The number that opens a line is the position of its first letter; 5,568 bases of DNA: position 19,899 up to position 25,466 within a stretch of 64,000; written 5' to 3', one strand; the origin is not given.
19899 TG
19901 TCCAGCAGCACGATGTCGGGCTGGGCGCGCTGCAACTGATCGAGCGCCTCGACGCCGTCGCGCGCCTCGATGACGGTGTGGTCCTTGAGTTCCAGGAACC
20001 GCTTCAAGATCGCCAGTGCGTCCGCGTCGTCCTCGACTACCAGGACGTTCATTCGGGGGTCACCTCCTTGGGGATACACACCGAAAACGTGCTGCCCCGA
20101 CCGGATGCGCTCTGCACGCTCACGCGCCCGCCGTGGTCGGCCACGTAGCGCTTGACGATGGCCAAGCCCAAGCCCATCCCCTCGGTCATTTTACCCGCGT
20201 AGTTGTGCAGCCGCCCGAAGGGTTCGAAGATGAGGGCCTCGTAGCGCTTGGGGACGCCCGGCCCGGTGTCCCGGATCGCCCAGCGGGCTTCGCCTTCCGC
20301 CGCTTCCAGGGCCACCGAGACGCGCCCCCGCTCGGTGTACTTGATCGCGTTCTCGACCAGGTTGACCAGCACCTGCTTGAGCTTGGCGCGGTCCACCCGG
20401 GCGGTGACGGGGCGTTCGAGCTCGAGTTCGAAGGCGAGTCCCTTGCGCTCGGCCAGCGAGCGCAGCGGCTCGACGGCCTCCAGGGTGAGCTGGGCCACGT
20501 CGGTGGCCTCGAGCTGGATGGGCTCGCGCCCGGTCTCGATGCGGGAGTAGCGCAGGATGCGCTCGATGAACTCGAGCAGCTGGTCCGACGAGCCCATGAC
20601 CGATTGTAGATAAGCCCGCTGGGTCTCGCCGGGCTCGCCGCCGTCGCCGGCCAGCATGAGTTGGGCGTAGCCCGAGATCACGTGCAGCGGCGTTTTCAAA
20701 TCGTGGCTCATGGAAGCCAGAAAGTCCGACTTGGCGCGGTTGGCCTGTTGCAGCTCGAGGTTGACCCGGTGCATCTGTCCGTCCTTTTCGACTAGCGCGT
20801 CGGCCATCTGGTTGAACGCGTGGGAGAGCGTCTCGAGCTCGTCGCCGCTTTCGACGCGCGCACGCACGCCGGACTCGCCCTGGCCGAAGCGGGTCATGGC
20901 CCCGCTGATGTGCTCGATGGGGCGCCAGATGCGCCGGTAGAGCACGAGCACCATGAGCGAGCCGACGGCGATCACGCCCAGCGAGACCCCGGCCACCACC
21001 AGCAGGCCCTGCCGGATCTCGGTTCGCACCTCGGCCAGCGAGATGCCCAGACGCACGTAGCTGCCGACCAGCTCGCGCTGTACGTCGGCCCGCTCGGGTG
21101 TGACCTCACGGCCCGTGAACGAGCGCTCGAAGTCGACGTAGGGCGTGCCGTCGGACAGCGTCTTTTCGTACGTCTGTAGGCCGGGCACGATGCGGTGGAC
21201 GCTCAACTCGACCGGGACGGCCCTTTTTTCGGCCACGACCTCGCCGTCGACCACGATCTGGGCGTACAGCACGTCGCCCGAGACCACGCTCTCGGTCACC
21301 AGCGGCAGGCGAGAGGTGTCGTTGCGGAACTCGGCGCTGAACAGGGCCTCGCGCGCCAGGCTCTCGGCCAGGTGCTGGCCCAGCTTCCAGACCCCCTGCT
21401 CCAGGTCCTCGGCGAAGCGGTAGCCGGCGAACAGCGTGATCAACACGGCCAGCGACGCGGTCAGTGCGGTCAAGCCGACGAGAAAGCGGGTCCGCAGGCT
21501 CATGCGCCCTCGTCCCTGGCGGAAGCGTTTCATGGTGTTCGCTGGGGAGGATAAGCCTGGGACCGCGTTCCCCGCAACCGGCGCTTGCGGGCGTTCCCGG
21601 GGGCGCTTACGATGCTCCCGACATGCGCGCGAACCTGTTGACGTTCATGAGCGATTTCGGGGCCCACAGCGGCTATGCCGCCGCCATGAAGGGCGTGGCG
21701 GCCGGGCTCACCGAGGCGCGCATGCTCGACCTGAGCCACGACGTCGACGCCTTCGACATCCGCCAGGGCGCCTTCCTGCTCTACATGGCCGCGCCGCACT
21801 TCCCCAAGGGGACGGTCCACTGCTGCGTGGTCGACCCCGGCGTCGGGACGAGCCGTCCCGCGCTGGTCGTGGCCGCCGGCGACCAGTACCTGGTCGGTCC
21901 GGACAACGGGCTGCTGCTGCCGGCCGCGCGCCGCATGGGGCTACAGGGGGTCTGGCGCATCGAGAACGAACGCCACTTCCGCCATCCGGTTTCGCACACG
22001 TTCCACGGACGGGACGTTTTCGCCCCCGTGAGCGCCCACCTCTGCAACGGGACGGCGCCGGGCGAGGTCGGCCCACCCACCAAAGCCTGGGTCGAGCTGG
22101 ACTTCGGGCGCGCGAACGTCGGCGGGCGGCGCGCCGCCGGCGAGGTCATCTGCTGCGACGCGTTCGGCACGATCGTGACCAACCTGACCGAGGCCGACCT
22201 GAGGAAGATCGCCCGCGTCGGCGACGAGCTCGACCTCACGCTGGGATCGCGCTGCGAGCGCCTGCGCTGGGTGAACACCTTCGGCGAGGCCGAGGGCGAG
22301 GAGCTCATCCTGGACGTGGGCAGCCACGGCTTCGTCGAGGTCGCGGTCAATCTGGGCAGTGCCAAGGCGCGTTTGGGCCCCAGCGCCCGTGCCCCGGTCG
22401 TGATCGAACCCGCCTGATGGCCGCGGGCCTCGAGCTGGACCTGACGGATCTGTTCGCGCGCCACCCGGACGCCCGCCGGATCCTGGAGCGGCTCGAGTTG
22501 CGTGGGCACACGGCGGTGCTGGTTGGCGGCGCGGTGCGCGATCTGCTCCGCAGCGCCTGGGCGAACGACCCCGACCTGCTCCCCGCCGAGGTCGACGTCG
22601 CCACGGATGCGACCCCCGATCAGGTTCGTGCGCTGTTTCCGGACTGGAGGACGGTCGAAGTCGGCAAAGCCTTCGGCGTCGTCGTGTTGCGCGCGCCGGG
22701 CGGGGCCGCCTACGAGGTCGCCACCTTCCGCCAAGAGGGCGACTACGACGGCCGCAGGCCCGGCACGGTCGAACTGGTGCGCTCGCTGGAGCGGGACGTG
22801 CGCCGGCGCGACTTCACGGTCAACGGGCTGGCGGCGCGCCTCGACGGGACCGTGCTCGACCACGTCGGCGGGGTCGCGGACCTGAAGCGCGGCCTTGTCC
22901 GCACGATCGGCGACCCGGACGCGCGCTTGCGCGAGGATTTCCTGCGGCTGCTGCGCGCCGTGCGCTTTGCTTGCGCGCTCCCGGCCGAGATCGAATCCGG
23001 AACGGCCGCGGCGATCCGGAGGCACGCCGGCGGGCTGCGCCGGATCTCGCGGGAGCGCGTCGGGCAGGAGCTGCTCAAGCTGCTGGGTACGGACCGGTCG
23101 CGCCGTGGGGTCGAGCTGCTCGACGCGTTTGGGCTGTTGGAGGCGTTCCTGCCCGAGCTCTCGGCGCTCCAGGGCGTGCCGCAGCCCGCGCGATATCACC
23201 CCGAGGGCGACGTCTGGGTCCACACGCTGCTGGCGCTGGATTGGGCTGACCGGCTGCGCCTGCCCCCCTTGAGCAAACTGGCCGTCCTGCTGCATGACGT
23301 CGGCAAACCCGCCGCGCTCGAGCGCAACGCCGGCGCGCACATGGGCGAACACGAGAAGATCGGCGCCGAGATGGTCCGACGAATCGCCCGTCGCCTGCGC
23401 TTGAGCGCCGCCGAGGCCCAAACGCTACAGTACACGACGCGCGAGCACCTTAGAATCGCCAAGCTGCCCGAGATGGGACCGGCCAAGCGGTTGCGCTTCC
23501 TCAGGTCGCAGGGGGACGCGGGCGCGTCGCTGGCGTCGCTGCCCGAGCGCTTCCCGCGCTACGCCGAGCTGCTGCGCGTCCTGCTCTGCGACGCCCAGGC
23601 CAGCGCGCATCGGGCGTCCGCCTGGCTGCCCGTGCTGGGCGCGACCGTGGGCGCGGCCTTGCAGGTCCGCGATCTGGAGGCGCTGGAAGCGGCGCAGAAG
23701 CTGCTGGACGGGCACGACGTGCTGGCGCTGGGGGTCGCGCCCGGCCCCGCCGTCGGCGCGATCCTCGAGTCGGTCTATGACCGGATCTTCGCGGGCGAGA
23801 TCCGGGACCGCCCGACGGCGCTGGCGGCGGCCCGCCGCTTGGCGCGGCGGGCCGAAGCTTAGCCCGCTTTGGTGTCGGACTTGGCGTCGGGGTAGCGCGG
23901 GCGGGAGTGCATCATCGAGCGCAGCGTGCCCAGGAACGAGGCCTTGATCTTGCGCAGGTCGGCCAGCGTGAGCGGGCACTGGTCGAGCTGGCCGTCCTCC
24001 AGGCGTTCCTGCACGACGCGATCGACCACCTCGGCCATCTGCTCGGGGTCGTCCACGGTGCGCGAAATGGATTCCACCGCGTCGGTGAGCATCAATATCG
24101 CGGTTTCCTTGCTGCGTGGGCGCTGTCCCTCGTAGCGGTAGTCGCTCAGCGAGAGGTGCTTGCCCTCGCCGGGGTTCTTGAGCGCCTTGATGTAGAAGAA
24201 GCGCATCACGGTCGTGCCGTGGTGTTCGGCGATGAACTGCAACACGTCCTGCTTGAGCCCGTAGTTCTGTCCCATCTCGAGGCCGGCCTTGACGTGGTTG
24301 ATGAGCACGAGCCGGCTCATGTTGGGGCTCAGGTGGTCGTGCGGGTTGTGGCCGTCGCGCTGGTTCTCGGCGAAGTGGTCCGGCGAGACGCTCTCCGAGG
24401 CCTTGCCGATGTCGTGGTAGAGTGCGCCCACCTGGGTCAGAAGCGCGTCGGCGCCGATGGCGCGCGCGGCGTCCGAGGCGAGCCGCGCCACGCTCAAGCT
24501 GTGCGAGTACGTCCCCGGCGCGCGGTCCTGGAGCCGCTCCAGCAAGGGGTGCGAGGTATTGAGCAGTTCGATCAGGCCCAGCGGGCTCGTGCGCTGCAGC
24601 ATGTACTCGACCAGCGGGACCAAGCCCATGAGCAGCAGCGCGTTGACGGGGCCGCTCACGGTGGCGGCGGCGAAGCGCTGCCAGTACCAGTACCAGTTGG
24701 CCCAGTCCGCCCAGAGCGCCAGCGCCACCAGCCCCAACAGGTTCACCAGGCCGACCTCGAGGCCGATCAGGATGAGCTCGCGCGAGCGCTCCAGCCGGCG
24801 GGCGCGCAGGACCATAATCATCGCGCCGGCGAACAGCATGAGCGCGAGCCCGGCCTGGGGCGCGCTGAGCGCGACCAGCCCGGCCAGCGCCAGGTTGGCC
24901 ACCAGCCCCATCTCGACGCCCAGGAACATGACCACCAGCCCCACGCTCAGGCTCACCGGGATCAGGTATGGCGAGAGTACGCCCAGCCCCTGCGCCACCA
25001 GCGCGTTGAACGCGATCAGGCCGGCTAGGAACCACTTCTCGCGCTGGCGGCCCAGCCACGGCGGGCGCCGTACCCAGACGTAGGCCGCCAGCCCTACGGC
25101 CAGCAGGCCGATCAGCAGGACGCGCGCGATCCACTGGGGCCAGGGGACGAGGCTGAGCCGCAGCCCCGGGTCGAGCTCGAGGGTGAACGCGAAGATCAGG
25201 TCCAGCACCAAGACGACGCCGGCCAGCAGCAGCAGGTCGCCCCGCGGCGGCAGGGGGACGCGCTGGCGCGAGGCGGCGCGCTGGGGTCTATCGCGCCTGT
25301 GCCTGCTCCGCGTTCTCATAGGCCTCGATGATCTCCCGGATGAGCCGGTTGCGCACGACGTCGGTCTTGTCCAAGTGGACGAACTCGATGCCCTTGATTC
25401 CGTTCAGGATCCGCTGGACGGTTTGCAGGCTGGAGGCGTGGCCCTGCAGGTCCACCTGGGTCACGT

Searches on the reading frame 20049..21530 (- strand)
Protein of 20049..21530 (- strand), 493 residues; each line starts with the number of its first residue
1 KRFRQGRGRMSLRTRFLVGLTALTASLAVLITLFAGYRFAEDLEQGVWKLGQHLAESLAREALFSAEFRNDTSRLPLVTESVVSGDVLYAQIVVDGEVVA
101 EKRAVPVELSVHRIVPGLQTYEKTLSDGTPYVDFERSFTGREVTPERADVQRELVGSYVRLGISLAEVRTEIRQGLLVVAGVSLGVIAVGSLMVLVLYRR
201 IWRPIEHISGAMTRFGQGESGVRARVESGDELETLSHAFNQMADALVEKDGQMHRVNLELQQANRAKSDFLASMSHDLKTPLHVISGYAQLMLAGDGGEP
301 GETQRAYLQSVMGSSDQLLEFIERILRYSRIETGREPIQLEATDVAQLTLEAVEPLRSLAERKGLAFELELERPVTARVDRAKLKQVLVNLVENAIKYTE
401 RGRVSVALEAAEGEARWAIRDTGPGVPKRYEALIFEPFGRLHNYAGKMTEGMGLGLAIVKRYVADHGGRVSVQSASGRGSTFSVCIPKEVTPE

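Call 101: search_protein_families(library=pfam, proteins=[window:20049-21530:-], max_evalue=0.00001)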
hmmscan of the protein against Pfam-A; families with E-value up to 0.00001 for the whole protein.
window:20049-21530:- (493 aa): 3 families
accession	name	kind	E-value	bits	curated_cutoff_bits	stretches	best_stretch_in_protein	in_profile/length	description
PF02518.31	HATPase_c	-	2.5e-27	96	26.4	1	380-489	2-110/111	Histidine kinase-, DNA gyrase B-, and HSP90-like ATPase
PF00512.31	HisKA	-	1.6e-18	66.9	26.9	1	266-334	1-66/66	His Kinase A (phospho-acceptor) domain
PF00672.30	HAMP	-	4.9e-13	49.6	25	1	197-247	2-52/53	HAMP domain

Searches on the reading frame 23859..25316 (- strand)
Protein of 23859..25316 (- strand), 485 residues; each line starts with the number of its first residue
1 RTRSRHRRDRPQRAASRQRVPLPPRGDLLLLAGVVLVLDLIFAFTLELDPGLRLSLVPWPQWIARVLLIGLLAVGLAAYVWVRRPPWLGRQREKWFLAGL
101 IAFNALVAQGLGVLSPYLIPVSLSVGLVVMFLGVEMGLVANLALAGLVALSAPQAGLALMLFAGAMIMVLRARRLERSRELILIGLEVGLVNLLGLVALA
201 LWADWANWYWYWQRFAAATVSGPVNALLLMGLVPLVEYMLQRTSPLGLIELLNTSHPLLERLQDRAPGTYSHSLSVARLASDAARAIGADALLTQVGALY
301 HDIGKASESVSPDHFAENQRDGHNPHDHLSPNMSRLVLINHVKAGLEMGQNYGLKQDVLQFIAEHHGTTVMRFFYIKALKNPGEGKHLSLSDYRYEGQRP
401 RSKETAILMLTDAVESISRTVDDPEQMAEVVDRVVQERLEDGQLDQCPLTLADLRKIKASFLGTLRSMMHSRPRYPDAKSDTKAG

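Call 101: search_protein_families(library=pfam, proteins=[window:23859-25316:-], max_evalue=0.00001)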
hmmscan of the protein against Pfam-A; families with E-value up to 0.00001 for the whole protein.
window:23859-25316:- (485 aa): 2 families
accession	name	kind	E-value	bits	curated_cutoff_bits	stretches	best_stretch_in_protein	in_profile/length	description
PF01966.28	HD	-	3.4e-16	60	22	1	269-415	1-114/116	HD domain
PF07698.17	7TM-7TMR_HD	-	1.1e-14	55.3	29.4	1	60-243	2-189/190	7TM receptor with intracellular HD hydrolase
